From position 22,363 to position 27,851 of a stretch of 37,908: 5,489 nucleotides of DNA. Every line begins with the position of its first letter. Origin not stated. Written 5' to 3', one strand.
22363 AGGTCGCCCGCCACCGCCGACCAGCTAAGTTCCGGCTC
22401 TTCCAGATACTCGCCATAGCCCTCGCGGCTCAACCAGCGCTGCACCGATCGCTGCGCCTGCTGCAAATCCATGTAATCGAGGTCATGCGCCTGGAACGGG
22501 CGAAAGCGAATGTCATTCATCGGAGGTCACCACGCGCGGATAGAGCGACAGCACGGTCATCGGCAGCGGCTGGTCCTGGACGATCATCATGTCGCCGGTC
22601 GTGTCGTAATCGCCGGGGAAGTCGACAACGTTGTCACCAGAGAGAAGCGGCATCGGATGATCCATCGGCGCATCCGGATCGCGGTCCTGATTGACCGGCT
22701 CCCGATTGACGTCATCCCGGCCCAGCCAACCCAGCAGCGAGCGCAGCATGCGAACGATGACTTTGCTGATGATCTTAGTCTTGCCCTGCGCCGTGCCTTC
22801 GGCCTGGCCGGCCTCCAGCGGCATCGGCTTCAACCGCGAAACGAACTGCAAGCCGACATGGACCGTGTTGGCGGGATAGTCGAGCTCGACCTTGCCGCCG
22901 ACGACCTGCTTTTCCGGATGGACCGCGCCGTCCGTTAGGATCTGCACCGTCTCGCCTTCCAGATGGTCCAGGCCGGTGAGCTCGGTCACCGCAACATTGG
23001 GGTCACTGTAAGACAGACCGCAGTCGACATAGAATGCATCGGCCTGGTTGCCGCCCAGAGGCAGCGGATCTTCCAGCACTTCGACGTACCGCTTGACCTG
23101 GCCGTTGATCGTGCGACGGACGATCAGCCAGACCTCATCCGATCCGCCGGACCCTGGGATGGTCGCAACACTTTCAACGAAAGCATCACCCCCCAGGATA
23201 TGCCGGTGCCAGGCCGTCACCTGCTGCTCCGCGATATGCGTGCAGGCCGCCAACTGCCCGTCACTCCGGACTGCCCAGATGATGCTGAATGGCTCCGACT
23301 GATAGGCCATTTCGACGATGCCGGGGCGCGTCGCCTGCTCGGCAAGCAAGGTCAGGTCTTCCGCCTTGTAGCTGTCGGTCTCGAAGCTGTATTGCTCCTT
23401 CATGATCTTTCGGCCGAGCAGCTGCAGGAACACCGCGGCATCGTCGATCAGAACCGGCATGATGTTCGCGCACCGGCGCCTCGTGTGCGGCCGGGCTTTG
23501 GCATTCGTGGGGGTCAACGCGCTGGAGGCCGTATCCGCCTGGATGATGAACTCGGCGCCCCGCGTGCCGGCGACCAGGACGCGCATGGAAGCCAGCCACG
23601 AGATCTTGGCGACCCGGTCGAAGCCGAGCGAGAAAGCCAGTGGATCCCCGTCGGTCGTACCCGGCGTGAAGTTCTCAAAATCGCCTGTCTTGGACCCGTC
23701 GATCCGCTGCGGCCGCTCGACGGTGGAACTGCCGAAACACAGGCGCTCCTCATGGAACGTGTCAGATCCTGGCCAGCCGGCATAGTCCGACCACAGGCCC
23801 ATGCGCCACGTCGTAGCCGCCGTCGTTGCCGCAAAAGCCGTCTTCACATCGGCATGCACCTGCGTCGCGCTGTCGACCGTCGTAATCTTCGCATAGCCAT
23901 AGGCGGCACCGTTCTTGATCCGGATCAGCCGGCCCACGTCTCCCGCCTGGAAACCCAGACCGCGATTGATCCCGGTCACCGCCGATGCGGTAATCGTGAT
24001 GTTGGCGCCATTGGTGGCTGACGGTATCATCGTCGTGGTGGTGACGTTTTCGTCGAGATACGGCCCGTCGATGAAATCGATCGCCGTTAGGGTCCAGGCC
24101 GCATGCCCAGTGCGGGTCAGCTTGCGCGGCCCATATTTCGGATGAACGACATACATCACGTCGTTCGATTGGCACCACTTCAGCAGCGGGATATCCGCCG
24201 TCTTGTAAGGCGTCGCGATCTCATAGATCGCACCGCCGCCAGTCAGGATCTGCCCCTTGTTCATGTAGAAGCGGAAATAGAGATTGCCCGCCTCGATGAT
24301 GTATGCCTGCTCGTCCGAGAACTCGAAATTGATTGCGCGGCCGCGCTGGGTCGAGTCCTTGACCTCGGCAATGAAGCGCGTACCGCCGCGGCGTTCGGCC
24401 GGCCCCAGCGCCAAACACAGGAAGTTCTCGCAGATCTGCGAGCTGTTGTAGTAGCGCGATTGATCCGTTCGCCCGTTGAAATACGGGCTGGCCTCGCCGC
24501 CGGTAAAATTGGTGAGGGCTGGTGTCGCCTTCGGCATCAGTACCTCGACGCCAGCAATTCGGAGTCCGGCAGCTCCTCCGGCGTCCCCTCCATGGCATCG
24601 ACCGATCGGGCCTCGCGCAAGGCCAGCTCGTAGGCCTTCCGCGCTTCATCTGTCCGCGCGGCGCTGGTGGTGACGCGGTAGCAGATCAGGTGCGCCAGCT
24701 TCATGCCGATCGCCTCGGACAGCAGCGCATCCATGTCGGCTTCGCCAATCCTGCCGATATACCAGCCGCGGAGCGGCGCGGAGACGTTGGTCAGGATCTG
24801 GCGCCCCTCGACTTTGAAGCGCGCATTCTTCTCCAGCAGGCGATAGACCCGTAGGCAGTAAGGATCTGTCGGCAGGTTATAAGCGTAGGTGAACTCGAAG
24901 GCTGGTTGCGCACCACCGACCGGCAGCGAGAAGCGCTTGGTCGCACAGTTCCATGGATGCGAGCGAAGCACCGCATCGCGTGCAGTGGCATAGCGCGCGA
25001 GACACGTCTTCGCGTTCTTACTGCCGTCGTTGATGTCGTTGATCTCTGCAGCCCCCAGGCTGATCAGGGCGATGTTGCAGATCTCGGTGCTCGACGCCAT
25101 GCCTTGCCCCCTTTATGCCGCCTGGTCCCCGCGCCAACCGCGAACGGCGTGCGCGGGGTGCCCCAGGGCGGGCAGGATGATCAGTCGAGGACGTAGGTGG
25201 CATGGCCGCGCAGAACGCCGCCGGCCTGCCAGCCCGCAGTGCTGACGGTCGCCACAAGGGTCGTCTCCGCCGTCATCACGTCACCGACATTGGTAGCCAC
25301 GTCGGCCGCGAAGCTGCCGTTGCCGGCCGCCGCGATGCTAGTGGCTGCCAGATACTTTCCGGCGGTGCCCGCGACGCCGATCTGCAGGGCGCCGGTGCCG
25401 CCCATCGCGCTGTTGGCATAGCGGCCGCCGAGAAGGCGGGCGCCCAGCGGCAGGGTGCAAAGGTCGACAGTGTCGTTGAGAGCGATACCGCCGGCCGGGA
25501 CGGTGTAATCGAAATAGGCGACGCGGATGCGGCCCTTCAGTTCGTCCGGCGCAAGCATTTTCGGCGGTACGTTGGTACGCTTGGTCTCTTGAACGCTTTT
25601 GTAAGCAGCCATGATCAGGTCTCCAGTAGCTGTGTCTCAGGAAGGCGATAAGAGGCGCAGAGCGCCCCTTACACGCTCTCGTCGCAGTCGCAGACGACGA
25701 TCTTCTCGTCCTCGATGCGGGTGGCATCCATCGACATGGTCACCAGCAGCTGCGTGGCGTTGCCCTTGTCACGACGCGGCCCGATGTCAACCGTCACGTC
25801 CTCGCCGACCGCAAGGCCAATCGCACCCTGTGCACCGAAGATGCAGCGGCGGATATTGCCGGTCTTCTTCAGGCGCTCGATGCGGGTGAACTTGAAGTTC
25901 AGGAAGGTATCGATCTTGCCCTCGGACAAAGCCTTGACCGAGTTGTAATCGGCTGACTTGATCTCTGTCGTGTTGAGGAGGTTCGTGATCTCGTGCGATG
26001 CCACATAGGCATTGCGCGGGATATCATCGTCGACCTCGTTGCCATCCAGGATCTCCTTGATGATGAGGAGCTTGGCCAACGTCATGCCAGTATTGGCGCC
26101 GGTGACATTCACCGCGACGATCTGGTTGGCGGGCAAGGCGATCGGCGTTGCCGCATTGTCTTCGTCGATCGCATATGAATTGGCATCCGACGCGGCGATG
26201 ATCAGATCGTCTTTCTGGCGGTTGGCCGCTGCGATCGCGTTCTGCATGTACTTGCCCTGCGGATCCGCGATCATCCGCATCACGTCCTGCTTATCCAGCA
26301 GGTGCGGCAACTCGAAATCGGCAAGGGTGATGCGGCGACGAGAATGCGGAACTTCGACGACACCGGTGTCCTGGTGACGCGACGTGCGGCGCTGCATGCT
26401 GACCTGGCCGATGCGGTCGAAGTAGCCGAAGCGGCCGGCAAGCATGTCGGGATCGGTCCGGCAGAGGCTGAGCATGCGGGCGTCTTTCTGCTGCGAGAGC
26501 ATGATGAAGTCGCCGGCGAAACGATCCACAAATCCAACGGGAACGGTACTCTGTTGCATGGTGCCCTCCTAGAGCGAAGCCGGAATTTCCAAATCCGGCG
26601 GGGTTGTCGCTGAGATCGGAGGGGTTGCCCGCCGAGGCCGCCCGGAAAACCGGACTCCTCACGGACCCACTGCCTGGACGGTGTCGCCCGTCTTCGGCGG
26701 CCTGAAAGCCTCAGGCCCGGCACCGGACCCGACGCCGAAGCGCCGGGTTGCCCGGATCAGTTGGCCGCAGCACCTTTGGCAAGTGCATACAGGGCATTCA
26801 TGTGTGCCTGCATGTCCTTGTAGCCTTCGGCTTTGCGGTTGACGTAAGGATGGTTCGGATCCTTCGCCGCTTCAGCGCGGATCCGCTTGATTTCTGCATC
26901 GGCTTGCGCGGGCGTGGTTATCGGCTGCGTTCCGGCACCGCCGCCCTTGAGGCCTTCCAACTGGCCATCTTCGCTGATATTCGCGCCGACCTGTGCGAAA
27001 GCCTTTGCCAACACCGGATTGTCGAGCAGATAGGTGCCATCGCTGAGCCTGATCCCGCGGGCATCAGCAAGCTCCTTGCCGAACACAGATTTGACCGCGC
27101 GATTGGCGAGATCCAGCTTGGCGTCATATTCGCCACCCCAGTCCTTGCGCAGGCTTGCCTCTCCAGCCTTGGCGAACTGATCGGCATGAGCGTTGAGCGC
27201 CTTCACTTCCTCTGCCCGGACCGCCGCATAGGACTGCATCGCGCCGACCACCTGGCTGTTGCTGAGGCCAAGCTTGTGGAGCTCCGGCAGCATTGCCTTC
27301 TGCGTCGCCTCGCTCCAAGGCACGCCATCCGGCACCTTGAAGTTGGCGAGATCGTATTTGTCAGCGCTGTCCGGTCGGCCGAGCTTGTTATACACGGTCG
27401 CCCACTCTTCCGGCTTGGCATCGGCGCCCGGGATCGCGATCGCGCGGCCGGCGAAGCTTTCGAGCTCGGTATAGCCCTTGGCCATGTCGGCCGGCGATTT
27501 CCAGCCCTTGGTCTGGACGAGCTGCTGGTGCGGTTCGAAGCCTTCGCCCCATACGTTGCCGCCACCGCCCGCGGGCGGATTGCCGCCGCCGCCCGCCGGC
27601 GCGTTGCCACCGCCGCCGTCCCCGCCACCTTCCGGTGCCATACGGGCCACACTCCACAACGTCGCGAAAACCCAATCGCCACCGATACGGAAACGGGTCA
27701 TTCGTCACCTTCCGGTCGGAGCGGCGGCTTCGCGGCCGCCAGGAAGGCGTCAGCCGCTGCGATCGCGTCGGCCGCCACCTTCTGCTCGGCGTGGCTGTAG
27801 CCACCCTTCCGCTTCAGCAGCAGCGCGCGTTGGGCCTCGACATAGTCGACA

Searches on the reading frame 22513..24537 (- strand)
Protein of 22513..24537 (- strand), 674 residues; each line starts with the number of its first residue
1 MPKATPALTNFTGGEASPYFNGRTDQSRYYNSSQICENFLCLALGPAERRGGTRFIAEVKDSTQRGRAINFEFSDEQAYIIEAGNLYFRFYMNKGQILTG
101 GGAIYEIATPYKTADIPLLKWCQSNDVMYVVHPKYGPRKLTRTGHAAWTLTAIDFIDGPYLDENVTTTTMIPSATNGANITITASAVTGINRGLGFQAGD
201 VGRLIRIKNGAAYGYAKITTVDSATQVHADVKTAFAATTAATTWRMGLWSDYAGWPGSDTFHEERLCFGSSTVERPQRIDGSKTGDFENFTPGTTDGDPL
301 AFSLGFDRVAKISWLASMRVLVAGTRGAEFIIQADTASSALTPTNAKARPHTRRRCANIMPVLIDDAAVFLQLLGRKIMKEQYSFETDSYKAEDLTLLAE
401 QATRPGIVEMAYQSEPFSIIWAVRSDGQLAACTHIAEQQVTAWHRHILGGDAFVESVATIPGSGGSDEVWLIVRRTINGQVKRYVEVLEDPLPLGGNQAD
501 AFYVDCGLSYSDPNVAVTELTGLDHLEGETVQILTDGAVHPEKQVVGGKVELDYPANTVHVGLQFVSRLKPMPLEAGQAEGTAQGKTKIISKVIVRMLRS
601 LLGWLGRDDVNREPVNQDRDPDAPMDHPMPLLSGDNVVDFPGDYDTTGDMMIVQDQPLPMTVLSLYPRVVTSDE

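Call 3: search_protein_families(library=pfam, proteins=[window:22513-24537:-], max_evalue=0.1)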
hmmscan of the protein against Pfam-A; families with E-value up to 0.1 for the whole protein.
window:22513-24537:- (674 aa): 0 families

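Call 4: search_protein_families(library=phrogs, proteins=[window:22513-24537:-], max_evalue=0.01)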
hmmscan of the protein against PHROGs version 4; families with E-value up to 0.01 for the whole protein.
window:22513-24537:- (674 aa): 4 families
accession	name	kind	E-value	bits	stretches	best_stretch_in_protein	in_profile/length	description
phrog_376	-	tail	4.3e-201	671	2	213-672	257-710/712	tail protein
phrog_15566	-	tail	2.5e-83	281.5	2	233-519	25-307/552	tail protein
phrog_20269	-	unknown function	2.3e-44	152.9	1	10-223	9-216/374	-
phrog_30010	-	unknown function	4.1e-32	112.6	2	351-516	162-325/517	-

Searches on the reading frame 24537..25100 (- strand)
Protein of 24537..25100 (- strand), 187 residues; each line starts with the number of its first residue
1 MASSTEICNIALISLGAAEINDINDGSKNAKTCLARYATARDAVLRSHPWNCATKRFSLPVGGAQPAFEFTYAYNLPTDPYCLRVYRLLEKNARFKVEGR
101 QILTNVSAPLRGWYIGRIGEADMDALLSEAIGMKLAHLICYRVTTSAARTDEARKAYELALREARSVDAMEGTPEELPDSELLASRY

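Call 14: search_protein_families(library=phrogs, proteins=[window:24537-25100:-], max_evalue=0.001)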
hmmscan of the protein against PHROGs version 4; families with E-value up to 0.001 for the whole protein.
window:24537-25100:- (187 aa): 2 families
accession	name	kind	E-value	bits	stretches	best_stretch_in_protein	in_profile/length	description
phrog_394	-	tail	4e-47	161.2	1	1-187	1-189/190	tail protein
phrog_9239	-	tail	7.3e-09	35.5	1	1-185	1-187/741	tail tubular protein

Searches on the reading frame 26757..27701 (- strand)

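Call 14: search_protein_families(library=phrogs, proteins=[window:26757-27701:-], max_evalue=0.001)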
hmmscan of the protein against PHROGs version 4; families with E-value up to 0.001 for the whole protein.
window:26757-27701:- (314 aa): 2 families
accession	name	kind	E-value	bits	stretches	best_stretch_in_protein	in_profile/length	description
phrog_3742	-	unknown function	2e-44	153.7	1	17-304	10-285/287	-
phrog_458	-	other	1.7e-13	52.1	1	93-259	67-235/246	protease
